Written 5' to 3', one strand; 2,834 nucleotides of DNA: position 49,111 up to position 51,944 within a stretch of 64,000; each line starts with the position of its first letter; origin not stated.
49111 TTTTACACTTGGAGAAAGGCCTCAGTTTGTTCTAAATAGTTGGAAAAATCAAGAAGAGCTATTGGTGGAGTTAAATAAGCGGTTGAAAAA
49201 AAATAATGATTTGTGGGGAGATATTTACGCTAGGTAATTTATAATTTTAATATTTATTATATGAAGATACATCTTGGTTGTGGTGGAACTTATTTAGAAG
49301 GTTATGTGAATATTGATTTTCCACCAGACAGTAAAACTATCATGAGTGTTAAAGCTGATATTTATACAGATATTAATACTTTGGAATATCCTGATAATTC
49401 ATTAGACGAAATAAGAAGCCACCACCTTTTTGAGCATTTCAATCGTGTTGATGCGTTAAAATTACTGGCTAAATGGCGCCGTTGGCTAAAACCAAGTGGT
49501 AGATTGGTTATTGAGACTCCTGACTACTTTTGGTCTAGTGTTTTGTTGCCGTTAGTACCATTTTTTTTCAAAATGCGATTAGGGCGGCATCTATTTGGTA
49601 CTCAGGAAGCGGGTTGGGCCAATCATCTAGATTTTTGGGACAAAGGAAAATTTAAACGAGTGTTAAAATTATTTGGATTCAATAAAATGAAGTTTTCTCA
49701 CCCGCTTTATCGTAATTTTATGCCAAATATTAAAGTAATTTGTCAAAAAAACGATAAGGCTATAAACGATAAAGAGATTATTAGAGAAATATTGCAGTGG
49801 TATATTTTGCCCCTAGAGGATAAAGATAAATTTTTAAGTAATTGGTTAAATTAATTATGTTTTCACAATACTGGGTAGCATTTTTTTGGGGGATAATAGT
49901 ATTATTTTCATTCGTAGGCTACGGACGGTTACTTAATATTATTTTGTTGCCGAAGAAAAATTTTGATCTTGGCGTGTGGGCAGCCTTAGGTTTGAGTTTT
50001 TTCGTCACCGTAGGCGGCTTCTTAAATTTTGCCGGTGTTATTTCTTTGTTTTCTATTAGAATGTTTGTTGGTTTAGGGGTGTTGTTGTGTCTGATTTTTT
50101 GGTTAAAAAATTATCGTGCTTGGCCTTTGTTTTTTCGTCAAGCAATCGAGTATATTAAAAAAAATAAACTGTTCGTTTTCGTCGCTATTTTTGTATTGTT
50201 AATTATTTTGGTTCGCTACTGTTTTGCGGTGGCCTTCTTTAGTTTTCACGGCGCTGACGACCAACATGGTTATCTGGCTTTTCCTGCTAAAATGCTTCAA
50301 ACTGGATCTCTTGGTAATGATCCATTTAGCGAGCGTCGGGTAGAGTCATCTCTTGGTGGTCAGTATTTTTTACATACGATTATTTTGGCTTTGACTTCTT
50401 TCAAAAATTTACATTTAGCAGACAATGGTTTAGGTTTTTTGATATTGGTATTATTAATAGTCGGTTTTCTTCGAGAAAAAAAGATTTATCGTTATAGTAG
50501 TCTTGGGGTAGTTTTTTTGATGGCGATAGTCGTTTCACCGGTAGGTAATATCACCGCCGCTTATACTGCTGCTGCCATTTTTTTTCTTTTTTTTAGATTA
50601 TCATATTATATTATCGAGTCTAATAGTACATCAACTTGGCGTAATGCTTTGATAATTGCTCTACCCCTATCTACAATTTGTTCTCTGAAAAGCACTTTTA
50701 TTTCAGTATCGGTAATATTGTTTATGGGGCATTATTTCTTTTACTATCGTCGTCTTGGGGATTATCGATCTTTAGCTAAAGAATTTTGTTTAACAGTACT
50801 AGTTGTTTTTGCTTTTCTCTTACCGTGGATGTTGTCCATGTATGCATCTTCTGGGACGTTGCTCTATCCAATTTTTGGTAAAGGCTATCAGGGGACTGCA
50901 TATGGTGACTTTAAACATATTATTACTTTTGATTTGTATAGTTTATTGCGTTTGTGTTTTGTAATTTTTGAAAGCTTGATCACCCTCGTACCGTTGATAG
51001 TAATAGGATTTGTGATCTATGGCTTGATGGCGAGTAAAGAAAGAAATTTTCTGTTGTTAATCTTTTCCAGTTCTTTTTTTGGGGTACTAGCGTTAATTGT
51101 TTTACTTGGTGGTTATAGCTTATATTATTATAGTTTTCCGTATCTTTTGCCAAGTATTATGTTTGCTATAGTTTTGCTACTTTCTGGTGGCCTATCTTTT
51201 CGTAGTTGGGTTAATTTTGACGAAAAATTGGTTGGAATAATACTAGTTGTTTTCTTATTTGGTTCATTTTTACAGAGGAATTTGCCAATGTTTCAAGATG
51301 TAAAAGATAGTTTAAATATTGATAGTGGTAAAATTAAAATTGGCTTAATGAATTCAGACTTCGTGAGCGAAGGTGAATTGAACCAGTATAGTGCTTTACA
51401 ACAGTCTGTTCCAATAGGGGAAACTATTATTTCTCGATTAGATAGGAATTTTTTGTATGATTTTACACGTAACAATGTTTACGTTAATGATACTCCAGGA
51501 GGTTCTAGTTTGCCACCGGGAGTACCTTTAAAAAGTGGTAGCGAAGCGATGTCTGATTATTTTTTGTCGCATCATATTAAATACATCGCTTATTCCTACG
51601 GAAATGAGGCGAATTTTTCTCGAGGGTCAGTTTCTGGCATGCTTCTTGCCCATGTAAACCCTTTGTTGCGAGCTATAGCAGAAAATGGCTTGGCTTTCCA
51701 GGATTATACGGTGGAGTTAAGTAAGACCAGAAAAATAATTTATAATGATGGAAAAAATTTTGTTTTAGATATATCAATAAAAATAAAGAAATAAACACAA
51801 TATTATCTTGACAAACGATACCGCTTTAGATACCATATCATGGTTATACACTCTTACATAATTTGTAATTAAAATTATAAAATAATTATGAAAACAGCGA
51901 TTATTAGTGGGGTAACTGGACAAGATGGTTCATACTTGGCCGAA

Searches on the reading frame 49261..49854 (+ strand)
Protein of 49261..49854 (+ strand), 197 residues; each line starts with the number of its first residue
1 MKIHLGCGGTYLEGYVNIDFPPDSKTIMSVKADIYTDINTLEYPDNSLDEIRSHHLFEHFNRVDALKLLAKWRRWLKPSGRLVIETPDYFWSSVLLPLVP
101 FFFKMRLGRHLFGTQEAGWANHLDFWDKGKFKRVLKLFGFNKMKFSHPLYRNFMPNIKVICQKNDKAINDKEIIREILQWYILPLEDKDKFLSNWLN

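Call 12: search_protein_families(library=pfam, proteins=[window:49261-49854:+], max_evalue=0.00001)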
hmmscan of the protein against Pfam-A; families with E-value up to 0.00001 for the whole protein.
window:49261-49854:+ (197 aa): 2 families
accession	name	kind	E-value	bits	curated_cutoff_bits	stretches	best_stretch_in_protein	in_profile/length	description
PF08241.18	Methyltransf_11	-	2.5e-07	31.7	21.2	1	34-84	47-95/95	Methyltransferase domain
PF13489.12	Methyltransf_23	-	2.4e-06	27.8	27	1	39-141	73-160/164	Methyltransferase domain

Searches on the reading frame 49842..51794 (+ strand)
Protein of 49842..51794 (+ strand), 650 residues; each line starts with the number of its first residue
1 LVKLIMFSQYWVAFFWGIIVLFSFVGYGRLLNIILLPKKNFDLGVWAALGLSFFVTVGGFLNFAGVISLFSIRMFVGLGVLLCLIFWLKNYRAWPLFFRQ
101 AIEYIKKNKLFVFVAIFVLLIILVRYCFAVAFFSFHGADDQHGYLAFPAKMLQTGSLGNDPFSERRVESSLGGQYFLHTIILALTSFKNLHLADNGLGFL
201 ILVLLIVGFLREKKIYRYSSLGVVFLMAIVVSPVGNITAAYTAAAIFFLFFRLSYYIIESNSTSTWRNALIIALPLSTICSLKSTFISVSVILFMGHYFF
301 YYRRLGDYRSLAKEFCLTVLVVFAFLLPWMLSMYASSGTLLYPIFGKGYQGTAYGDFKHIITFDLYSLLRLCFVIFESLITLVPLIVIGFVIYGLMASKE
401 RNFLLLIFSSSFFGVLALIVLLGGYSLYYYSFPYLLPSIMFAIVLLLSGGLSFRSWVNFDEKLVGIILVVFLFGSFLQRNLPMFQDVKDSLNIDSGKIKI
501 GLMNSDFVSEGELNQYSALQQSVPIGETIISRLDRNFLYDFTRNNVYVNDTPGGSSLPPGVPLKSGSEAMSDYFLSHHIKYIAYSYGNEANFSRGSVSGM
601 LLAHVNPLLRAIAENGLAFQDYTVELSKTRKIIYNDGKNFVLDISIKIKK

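Call 4: search_protein_families(library=pfam, proteins=[window:49842-51794:+])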
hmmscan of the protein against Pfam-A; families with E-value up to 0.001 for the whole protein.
window:49842-51794:+ (650 aa): 0 families

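Call 7: search_protein_families(library=ncbifam, proteins=[window:49842-51794:+], max_evalue=0.01)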
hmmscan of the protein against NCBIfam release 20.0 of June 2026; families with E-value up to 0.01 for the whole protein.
window:49842-51794:+ (650 aa): 1 family
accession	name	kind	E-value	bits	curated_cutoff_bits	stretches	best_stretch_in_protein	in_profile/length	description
NF047510.1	LIC_10190_fam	subfamily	5.9e-07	28.6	100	1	180-344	155-313/424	LIC_10190 family membrane protein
